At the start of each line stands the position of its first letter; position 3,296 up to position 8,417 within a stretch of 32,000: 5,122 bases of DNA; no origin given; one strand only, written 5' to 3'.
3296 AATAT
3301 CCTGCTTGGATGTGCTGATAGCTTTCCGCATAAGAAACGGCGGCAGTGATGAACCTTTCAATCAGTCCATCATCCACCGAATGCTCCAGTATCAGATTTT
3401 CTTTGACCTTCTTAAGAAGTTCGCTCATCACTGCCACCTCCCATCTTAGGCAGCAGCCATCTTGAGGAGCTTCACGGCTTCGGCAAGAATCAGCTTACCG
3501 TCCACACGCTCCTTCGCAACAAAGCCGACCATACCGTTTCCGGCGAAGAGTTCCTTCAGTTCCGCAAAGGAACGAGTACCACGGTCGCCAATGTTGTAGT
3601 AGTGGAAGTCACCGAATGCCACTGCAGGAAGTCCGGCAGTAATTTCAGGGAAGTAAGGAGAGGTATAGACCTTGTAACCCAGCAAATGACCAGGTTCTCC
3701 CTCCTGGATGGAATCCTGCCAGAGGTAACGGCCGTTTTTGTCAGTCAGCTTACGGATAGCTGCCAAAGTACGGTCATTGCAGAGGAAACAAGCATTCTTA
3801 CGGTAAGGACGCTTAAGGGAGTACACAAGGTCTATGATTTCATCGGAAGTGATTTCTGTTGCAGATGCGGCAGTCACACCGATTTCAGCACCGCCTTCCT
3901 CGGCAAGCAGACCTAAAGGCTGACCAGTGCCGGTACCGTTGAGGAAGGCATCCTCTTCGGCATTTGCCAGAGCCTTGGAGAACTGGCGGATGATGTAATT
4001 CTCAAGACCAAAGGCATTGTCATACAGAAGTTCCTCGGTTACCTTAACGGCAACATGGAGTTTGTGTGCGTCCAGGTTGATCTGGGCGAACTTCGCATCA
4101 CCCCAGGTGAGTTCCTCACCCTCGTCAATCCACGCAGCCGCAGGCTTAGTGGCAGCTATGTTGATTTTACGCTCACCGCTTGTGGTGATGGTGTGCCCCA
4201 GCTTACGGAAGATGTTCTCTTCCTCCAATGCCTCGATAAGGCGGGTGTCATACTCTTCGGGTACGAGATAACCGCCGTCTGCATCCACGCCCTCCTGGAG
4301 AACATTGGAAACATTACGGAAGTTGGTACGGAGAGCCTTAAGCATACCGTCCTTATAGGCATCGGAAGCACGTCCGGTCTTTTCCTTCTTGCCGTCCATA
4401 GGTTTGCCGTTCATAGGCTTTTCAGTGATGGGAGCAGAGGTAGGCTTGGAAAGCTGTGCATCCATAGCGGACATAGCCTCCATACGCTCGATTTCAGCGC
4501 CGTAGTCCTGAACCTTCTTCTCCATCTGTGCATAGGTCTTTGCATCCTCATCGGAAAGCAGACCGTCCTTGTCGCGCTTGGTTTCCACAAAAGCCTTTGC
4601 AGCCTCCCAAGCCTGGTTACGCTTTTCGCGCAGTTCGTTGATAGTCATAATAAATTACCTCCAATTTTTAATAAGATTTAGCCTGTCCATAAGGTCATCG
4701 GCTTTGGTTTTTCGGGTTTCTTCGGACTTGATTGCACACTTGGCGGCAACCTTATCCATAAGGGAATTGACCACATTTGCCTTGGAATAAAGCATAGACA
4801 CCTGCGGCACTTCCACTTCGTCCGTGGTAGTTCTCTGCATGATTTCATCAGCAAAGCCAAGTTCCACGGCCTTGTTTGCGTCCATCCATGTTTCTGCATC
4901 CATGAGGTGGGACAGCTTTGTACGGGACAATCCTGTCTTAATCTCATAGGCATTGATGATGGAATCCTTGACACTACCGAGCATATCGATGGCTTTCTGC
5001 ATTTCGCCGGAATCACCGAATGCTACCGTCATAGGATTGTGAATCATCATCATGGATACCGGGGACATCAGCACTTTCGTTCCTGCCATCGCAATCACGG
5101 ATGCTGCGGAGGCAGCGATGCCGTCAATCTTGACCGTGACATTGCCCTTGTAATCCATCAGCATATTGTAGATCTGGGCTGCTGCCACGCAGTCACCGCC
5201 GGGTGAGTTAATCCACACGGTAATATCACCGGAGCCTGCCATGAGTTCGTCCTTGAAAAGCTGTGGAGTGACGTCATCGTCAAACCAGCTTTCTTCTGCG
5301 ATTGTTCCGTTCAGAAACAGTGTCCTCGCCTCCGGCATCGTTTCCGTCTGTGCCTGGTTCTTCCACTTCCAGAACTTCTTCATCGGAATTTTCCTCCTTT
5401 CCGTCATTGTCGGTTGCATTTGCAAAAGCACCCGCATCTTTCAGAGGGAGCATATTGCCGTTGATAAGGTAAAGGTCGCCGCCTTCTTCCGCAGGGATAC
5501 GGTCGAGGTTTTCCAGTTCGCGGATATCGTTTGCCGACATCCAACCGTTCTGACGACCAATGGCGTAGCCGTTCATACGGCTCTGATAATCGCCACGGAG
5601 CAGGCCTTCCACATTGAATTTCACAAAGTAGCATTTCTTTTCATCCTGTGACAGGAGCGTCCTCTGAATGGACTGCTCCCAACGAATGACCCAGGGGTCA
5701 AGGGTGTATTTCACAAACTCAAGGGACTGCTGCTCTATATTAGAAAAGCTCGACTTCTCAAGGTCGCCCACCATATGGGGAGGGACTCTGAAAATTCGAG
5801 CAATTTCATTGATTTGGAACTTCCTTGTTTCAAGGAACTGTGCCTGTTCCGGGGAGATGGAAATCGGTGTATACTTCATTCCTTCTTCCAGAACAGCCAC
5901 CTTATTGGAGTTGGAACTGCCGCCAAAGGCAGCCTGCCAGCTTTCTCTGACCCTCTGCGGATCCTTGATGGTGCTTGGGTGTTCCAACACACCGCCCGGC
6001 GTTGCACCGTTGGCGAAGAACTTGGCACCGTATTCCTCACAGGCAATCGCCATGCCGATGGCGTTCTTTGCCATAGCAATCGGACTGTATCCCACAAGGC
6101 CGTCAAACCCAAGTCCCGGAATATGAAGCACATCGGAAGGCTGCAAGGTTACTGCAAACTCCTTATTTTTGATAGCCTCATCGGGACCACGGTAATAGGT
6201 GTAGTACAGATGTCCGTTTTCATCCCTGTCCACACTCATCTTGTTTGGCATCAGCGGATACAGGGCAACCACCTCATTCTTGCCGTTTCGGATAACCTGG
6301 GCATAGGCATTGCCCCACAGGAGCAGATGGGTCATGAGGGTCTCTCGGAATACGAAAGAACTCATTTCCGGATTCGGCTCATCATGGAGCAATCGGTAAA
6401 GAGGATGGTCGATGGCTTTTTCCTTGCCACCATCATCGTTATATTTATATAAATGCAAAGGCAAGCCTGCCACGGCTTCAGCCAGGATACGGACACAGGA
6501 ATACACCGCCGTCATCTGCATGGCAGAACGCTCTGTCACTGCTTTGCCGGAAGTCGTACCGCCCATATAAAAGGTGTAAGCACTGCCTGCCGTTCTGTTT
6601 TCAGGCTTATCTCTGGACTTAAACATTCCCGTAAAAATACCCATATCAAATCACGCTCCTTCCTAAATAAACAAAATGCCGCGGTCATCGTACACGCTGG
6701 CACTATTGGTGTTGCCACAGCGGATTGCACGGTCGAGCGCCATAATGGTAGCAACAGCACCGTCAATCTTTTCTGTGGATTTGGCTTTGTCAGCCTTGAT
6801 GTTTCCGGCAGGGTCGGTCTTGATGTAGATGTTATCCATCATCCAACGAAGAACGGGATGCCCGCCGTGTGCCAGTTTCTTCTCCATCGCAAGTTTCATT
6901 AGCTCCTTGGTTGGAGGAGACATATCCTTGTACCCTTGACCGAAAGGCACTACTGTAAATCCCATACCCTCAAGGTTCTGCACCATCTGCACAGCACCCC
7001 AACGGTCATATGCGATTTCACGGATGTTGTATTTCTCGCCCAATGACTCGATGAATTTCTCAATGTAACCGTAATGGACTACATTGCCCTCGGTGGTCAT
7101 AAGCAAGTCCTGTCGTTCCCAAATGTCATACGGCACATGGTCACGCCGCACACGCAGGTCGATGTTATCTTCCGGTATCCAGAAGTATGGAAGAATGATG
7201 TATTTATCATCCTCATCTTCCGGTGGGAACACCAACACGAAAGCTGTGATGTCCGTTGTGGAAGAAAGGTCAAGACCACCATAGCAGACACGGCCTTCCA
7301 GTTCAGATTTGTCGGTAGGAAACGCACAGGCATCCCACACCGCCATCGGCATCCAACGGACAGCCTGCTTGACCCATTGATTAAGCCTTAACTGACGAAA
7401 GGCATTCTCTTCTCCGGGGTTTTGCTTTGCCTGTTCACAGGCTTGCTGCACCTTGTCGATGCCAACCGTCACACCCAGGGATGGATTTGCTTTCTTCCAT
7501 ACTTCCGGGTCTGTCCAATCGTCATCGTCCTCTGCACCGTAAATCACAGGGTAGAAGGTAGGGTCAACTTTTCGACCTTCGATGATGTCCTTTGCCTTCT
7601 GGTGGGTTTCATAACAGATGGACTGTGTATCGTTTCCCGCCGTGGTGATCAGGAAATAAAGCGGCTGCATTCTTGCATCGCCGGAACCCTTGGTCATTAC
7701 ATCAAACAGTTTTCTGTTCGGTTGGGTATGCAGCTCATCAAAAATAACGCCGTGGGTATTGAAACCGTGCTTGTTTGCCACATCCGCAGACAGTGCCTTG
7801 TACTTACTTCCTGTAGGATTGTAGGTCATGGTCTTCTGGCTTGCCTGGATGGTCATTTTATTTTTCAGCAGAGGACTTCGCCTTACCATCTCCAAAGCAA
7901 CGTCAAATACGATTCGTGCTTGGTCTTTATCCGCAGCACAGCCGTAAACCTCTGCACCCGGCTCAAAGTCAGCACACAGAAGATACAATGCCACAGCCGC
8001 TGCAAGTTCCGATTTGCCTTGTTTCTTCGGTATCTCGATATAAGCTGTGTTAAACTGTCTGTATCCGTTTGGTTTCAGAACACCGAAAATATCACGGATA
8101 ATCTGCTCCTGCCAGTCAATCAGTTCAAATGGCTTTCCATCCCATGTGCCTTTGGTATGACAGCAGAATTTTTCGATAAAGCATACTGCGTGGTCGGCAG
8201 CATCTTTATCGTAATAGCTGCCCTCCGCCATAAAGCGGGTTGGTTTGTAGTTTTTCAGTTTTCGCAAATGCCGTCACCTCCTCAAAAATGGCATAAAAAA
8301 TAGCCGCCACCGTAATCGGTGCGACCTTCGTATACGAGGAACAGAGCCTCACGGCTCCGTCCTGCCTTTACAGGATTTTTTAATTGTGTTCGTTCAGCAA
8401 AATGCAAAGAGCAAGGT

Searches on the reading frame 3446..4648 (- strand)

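Call 30: search_protein_families(library=pfam, proteins=[window:3446-4648:-], max_evalue=0.001)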
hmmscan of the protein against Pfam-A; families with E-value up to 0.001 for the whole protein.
window:3446-4648:- (400 aa): 1 family
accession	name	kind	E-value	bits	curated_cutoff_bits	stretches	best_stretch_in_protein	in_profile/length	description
PF05065.19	Phage_capsid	-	6.4e-75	252.6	24.2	1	125-396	1-279/280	Phage capsid family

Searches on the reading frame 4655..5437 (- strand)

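Call 79: search_protein_families(library=pfam, proteins=[window:4655-5437:-], max_evalue=0.001)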
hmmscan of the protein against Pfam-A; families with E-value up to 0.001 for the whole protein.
window:4655-5437:- (260 aa): 3 families
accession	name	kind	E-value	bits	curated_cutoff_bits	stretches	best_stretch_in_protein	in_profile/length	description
PF00574.28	CLP_protease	-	3.6e-34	118.7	20.2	1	31-202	10-181/182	Clp protease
PF01972.22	SDH_protease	-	3.7e-06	26.6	31.3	1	72-135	94-157/286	ClpP-like SDH-type serine proteinase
PF25145.1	NfeD1b_N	-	0.00032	20.8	40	1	71-130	33-92/189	NfeD1b, N-terminal domain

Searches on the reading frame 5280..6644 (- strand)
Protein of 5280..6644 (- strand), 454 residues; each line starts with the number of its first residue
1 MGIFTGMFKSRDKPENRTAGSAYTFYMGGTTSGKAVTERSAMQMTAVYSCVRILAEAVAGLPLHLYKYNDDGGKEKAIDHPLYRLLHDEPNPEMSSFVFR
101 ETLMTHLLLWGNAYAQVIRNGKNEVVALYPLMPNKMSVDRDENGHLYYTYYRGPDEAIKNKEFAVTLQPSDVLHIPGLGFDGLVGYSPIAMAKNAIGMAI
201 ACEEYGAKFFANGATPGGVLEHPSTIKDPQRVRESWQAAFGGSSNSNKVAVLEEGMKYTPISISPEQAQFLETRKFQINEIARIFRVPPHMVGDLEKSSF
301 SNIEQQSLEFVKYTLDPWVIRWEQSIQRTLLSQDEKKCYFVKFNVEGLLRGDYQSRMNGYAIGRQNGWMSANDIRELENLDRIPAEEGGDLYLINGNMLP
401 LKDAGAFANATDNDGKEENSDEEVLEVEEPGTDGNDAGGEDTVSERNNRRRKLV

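Call 79: search_protein_families(library=pfam, proteins=[window:5280-6644:-], max_evalue=0.001)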
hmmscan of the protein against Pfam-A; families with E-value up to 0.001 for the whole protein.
window:5280-6644:- (454 aa): 1 family
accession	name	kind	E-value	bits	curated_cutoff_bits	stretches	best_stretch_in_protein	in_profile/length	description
PF04860.17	Phage_portal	-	5.9e-134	446.7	39.1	1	46-379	2-321/321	Phage portal protein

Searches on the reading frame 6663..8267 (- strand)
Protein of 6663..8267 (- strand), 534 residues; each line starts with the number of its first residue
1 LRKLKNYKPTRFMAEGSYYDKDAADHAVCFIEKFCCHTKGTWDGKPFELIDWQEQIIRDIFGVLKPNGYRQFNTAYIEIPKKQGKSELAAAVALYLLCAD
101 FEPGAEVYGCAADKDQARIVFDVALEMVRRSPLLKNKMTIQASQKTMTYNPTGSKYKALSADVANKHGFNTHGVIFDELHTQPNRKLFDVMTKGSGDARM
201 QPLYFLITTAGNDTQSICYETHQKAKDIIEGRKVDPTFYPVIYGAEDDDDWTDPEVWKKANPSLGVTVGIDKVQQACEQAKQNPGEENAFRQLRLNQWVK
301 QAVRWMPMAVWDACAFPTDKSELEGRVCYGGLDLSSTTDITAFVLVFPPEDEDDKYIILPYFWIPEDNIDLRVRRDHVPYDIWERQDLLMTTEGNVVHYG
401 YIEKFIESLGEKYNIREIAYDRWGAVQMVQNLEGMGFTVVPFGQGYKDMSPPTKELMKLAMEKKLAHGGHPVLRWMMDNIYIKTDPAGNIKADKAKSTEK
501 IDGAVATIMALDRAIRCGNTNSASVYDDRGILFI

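Call 30: search_protein_families(library=pfam, proteins=[window:6663-8267:-], max_evalue=0.001)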
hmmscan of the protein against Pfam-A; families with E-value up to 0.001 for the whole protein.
window:6663-8267:- (534 aa): 3 families
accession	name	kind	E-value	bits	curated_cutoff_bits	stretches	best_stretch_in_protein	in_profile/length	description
PF20441.4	TerL_nuclease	-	2.5e-49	168.4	24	1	235-514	4-282/286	Terminase large subunit, endonuclease domain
PF03354.21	TerL_ATPase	-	2.1e-21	76.9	23.7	1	51-226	1-177/178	Terminase large subunit, ATPase domain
PF03237.21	Terminase_6N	-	0.00066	19.8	22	0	80-211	5-137/215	Terminase large subunit, T4likevirus-type, N-terminal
